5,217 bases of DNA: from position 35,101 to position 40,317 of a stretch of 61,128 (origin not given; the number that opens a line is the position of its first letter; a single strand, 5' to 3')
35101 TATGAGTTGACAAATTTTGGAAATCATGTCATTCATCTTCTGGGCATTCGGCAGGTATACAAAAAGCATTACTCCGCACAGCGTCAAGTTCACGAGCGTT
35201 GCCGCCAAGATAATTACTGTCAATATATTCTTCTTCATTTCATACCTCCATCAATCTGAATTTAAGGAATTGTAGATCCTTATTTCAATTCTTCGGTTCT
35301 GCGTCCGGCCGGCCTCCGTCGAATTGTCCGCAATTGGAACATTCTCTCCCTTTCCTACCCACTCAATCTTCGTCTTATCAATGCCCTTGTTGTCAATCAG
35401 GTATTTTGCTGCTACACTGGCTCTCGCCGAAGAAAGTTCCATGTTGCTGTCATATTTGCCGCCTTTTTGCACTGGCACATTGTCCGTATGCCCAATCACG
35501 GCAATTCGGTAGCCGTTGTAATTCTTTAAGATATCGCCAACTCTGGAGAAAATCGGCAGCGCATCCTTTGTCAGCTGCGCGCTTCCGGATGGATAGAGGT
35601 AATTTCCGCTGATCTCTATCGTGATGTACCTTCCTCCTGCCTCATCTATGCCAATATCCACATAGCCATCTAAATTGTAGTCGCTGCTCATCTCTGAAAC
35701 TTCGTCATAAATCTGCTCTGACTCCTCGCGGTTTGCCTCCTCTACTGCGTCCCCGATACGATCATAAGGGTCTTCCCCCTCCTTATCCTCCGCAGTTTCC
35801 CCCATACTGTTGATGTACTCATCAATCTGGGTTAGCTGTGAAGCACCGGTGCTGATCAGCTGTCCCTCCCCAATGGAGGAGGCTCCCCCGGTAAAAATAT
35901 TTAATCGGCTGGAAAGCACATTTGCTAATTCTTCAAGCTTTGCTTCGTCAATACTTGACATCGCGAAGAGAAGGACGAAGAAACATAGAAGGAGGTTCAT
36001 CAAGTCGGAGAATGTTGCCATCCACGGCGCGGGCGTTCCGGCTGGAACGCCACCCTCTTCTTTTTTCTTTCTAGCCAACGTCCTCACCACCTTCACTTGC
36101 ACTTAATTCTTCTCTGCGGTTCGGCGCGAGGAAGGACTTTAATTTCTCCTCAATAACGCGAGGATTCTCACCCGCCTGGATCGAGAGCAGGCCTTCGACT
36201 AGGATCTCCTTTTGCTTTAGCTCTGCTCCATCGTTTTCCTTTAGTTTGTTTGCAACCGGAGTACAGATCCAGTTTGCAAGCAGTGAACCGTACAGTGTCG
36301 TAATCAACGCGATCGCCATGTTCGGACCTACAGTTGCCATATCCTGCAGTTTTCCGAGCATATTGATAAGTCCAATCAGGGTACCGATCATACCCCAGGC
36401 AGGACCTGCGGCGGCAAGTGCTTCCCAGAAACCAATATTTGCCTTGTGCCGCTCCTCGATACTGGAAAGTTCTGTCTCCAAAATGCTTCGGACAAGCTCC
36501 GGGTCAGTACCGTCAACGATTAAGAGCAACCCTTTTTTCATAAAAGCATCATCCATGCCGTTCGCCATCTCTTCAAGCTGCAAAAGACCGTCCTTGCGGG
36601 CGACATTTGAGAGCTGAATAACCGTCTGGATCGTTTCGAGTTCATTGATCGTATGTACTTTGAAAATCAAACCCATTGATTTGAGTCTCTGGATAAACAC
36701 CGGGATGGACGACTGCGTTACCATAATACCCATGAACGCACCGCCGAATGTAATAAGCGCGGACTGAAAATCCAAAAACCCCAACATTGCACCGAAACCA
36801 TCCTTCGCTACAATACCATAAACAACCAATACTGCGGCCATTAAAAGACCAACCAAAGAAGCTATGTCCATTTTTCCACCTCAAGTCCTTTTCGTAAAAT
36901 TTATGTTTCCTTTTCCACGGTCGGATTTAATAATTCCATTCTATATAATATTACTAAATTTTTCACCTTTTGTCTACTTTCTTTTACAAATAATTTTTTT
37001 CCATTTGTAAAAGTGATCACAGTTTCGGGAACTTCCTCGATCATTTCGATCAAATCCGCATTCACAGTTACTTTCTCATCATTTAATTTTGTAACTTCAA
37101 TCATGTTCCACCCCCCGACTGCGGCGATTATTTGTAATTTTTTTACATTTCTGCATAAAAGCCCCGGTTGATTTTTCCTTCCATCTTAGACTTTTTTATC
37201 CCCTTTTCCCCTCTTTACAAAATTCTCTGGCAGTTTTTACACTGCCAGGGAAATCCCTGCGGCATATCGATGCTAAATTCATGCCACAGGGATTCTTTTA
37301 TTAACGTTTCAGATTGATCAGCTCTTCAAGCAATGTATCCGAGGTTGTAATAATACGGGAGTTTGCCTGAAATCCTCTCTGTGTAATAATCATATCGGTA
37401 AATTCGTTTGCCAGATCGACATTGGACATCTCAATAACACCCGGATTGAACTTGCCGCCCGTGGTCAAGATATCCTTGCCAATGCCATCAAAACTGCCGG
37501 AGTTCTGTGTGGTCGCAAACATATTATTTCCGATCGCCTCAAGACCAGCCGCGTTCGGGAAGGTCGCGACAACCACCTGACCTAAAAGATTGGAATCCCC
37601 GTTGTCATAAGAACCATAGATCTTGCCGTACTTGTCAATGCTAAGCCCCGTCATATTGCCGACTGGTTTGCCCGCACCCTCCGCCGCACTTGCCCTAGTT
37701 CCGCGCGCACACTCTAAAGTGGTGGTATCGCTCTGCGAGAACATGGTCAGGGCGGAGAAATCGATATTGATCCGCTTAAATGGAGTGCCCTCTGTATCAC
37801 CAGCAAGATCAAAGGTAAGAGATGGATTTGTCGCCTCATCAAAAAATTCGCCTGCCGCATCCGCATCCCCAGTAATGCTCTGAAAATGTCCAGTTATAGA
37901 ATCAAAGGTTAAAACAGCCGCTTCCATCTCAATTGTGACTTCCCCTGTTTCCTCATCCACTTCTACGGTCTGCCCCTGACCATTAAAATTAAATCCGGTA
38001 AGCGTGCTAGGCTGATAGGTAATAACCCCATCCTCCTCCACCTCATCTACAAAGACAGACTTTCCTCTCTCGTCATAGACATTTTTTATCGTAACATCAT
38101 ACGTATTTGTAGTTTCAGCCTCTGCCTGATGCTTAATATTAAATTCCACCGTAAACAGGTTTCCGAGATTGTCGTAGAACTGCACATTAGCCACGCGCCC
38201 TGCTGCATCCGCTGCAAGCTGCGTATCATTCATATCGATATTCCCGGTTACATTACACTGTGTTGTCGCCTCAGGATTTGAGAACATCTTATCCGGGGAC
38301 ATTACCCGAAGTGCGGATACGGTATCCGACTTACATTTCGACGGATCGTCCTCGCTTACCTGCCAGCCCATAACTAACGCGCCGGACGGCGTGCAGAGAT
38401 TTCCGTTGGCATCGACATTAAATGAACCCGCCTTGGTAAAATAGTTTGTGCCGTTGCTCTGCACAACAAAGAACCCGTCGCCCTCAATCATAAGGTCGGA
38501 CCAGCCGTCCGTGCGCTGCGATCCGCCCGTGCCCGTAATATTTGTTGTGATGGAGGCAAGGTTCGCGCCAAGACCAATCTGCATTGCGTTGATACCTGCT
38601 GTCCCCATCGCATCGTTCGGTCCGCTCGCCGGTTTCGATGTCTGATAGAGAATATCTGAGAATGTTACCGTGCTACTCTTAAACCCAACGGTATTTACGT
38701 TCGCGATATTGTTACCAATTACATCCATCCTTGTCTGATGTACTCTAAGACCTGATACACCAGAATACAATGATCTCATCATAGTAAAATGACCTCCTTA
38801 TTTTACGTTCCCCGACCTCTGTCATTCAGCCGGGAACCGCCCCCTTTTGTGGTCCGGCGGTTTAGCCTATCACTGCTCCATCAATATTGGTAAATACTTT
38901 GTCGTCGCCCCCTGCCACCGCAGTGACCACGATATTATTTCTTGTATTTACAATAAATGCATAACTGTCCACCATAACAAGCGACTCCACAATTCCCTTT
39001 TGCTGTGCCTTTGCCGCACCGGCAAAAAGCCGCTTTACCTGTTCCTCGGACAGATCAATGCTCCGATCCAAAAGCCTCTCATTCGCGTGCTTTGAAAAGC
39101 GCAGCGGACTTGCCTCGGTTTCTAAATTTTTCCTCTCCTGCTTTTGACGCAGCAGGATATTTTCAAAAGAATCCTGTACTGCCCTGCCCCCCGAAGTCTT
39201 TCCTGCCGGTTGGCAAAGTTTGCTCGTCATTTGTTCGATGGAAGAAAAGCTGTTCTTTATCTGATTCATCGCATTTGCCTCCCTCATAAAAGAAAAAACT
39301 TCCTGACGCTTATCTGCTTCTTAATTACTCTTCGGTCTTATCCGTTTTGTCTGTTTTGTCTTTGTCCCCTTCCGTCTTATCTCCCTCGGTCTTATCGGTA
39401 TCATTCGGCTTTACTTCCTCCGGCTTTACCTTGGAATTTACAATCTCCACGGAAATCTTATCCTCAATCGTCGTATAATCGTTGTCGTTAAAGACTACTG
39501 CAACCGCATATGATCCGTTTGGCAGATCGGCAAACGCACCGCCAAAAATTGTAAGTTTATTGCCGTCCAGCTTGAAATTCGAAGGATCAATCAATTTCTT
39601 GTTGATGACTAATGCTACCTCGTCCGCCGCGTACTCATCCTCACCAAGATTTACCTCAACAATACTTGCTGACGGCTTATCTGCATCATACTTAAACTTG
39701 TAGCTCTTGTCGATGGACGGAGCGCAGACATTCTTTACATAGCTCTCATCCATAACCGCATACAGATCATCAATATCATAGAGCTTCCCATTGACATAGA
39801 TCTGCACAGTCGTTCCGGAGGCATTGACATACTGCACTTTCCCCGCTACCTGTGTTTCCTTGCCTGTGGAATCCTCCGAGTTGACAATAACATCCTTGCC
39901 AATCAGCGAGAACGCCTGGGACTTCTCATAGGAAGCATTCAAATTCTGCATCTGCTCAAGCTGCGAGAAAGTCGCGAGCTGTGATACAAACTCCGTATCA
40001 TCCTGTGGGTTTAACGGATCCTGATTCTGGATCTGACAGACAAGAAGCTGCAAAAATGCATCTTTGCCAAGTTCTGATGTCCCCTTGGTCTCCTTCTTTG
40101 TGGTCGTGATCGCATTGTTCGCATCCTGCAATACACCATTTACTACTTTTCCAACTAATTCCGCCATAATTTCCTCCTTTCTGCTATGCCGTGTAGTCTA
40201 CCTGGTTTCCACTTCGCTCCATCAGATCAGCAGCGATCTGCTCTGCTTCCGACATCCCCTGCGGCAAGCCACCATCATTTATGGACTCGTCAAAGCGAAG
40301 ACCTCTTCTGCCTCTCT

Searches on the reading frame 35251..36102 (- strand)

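Call 38: search_protein_families(library=pfam, proteins=[window:35251-36102:-])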
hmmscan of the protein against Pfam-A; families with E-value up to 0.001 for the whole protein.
window:35251-36102:- (283 aa): 2 families
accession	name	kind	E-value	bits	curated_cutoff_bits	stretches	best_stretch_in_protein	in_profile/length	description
PF13677.11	MotB_plug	-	1.5e-19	69.8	24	1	11-65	2-56/58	Membrane MotB of proton-channel complex MotA/MotB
PF00691.25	OmpA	-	6.8e-19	68.5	27.2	1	170-270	2-98/98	OmpA family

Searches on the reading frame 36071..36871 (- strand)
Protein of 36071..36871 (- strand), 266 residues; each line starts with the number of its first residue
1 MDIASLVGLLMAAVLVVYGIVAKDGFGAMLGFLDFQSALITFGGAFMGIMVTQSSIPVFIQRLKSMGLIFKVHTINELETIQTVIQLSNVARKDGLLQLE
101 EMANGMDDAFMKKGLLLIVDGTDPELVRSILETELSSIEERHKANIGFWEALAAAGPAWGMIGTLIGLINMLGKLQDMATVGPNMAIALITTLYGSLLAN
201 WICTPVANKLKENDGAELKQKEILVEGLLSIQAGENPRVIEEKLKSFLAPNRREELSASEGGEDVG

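Call 38: search_protein_families(library=pfam, proteins=[window:36071-36871:-])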
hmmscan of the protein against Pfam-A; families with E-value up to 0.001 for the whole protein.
window:36071-36871:- (266 aa): 1 family
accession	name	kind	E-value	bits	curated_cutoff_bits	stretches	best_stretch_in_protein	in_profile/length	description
PF01618.21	MotA_ExbB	-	7.2e-32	110.3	22.9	1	104-220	3-124/127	MotA/TolQ/ExbB proton channel family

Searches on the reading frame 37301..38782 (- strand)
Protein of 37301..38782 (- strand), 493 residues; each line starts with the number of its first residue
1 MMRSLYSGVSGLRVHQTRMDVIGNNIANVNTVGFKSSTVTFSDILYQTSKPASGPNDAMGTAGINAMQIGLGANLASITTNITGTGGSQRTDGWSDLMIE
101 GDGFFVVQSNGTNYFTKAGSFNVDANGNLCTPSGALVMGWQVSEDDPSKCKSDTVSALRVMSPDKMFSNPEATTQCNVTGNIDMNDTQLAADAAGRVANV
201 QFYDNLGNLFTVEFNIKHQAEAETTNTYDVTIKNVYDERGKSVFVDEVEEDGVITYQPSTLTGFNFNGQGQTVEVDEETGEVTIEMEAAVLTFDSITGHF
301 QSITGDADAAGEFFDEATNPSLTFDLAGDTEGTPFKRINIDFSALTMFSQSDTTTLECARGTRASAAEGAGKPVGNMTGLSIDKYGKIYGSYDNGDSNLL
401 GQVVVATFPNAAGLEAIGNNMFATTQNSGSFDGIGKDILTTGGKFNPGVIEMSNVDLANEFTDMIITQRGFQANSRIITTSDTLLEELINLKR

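Call 38: search_protein_families(library=pfam, proteins=[window:37301-38782:-])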
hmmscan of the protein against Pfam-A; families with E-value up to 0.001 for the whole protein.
window:37301-38782:- (493 aa): 3 families
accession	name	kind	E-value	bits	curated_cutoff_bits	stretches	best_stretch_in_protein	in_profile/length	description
PF06429.18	Flg_bbr_C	-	9.9e-16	57.4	23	1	447-491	2-46/46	Flagellar basal body rod FlgEFG protein C-terminal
PF22692.1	LlgE_F_G_D1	-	1.2e-12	48.2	27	1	98-139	1-43/64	Flagellar hook protein FlgE/F/G D1 domain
PF00460.25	Flg_bb_rod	-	1.8e-11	44.2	20.7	1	5-35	1-31/31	Flagella basal body rod protein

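Call 46: find_homologous_proteins(query=window:37301-38782:-, max_evalue=1e-40)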
Query window:37301-38782:- (493 aa): 8000 proteins with E <= 1e-40 among 8000 candidates; the best 120 are listed.
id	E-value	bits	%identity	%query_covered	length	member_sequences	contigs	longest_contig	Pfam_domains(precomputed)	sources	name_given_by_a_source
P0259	0.0e+0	1083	100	100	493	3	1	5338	PF06429.19,PF00460.26,PF22692.2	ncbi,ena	-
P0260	0.0e+0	1044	97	100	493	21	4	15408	PF06429.19,PF00460.26,PF22692.2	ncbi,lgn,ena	-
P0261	0.0e+0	1034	96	100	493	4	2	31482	PF06429.19,PF00460.26,PF22692.2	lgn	-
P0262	5.9e-277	937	85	100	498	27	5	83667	PF06429.19,PF00460.26,PF22692.2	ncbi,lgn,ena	-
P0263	4.8e-270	914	84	100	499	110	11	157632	PF06429.19,PF00460.26,PF22692.2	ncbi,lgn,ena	-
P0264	1.0e-268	910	83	100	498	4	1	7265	PF06429.19,PF00460.26,PF22692.2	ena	-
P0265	4.3e-264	894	83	100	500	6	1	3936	PF06429.19,PF00460.26,PF22692.2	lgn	-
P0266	3.8e-261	885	81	100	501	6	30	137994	PF06429.19,PF00460.26,PF22692.2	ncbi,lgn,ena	-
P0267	2.1e-256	869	82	100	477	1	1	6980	PF06429.19,PF00460.26,PF22692.2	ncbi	-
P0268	3.0e-252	855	80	100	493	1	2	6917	PF06429.19,PF00460.26,PF22692.2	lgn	-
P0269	2.0e-251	853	80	100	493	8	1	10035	PF06429.19,PF00460.26,PF22692.2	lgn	-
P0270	1.3e-235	801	76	100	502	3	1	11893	PF06429.19,PF00460.26,PF22692.2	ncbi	-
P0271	1.5e-233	794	77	100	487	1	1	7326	PF06429.19,PF00460.26,PF22692.2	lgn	-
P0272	9.4e-232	788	76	100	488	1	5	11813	PF06429.19,PF00460.26,PF22692.2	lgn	-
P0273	4.9e-219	746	72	100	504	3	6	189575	PF06429.19,PF00460.26,PF22692.2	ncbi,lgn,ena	-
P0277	3.9e-214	730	71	100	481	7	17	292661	PF06429.19,PF00460.26,PF22692.2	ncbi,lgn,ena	-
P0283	2.9e-177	608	62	100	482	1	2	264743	PF06429.19,PF00460.26,PF22692.2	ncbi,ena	-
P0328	6.8e-170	584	60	100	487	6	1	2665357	PF06429.19,PF00460.26,PF22692.2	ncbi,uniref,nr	ncbi:flagellar hook protein FlgE [Clostridium sp. Marseille-P299]|uniref:flagellar hook protein FlgE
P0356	1.6e-167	576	59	100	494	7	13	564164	PF06429.19,PF00460.26,PF22692.2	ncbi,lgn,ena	-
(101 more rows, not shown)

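Call 47: find_encoding_contigs(protein=P0263, flank=1500, max_places=1)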
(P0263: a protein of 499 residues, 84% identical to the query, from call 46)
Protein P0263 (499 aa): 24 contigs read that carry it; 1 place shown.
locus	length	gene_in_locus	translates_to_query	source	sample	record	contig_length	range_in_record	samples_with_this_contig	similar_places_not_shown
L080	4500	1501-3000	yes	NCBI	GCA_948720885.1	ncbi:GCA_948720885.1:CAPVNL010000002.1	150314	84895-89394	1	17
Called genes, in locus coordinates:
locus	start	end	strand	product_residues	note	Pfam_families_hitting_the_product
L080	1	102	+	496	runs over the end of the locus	PF02120:Flg_hook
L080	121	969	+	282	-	PF03963:FlgD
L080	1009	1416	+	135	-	PF12611:Flagellar_put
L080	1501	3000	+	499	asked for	PF00460:Flg_bb_rod, PF22692:LlgE_F_G_D1, PF06429:Flg_bbr_C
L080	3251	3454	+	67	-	PF06289:FlbD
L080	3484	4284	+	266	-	PF01618:MotA_ExbB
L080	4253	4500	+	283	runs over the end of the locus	PF13677:MotB_plug, PF00691:OmpA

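Call 48: find_encoding_contigs(protein=P0277, flank=1500, max_places=1)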
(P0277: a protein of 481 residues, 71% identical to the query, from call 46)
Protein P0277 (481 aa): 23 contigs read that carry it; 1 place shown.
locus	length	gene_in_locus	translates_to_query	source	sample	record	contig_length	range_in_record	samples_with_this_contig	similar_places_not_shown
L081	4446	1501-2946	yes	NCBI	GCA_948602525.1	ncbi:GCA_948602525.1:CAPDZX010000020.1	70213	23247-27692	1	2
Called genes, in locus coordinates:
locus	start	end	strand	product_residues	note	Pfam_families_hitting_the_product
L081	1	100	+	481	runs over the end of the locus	PF02120:Flg_hook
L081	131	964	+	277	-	PF03963:FlgD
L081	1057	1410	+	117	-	PF12611:Flagellar_put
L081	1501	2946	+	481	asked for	PF00460:Flg_bb_rod, PF22692:LlgE_F_G_D1, PF06429:Flg_bbr_C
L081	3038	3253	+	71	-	PF06289:FlbD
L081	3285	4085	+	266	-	PF01618:MotA_ExbB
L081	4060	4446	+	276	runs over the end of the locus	PF13677:MotB_plug, PF00691:OmpA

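Call 49: find_encoding_contigs(protein=P0283, flank=1500, max_places=1)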
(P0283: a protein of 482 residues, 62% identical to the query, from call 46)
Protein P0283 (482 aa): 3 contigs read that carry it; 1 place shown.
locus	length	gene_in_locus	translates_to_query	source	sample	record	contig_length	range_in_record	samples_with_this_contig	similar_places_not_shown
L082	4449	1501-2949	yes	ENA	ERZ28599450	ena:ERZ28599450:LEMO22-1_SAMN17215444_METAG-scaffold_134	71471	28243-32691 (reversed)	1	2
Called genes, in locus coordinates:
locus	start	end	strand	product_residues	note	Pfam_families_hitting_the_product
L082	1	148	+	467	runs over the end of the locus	PF02120:Flg_hook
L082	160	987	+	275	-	PF03963:FlgD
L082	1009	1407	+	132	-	PF12611:Flagellar_put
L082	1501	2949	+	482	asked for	PF00460:Flg_bb_rod, PF22692:LlgE_F_G_D1, PF06429:Flg_bbr_C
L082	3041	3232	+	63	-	PF06289:FlbD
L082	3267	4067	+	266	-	PF01618:MotA_ExbB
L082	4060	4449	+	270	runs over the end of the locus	PF13677:MotB_plug, PF00691:OmpA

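Call 50: find_encoding_contigs(protein=P0328, flank=1500, max_places=1)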
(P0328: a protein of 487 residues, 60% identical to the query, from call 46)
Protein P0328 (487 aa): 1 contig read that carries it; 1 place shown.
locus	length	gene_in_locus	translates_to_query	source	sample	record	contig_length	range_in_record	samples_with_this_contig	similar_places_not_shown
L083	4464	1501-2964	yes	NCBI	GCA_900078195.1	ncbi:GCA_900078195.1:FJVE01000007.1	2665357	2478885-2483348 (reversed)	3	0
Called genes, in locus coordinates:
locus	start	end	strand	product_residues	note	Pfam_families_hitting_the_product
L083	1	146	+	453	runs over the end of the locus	PF02120:Flg_hook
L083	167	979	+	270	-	PF03963:FlgD, PF13861:FLgD_tudor (weak)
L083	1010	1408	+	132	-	PF12611:Flagellar_put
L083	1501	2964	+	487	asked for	PF00460:Flg_bb_rod, PF22692:LlgE_F_G_D1, PF06429:Flg_bbr_C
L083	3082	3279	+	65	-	PF06289:FlbD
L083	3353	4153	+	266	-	PF01618:MotA_ExbB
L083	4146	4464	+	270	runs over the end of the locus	PF13677:MotB_plug, PF00691:OmpA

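Call 51: find_encoding_contigs(protein=P0356, flank=1500, max_places=1)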
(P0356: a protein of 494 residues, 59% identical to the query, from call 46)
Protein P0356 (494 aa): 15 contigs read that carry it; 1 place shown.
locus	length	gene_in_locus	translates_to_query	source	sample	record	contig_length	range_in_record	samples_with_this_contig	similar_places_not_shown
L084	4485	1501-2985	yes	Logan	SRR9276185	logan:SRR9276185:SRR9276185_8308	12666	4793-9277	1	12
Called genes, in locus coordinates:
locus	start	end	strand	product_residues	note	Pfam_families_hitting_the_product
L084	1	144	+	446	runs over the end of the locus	PF02120:Flg_hook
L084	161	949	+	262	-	PF03963:FlgD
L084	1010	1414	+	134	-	PF12611:Flagellar_put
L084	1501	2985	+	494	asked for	PF00460:Flg_bb_rod, PF22692:LlgE_F_G_D1, PF06429:Flg_bbr_C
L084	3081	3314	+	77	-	PF06289:FlbD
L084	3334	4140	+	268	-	PF01618:MotA_ExbB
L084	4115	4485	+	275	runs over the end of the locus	PF13677:MotB_plug, PF00691:OmpA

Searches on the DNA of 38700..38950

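Call 37: search_with_rna_model(model_id=R1, source=window, start=38700, end=38950, max_evalue=1, show_alignments=1)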
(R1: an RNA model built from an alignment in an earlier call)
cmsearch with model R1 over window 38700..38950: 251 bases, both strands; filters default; matches with E-value up to 1: 1.
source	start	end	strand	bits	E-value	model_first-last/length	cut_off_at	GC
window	38784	38865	-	26.9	4.7e-09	1-86/86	no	0.54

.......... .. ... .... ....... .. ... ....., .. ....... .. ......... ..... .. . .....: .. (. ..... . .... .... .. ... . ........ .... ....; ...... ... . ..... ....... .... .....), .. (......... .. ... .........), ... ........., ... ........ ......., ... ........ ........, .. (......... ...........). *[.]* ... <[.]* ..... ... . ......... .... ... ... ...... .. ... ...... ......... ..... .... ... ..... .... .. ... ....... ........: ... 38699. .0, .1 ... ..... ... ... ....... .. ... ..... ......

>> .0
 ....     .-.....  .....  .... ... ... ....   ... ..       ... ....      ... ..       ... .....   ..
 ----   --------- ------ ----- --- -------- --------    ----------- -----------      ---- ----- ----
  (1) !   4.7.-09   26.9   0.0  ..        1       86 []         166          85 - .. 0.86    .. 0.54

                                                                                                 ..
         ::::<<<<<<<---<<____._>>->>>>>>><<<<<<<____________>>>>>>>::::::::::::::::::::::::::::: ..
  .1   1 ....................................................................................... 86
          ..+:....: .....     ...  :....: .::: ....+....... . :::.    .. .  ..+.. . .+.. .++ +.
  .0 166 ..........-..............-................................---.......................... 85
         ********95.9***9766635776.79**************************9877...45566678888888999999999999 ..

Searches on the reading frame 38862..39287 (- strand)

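Call 38: search_protein_families(library=pfam, proteins=[window:38862-39287:-])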
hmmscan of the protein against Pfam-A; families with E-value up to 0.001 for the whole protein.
window:38862-39287:- (141 aa): 1 family
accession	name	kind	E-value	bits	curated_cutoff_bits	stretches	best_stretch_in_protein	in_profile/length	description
PF12611.13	Flagellar_put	-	3e-07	30.5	21.1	1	120-140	2-24/24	Putative flagellar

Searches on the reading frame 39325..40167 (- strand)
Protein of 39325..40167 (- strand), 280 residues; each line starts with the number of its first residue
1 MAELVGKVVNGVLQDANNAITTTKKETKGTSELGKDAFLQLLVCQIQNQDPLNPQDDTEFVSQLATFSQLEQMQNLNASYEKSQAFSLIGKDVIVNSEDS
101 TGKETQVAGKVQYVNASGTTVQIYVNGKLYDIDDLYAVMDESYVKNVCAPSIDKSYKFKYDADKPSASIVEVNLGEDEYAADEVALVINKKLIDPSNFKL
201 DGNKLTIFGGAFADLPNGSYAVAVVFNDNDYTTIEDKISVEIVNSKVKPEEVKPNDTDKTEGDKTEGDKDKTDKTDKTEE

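Call 38: search_protein_families(library=pfam, proteins=[window:39325-40167:-])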
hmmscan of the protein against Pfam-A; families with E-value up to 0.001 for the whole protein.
window:39325-40167:- (280 aa): 2 families
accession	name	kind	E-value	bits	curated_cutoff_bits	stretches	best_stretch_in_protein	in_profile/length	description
PF03963.19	FlgD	-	1.5e-24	86.5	27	1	15-80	8-73/75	Flagellar hook capping protein - N-terminal region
PF13861.12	FLgD_tudor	-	0.00023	21.7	26.9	1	84-127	5-49/58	FlgD Tudor-like domain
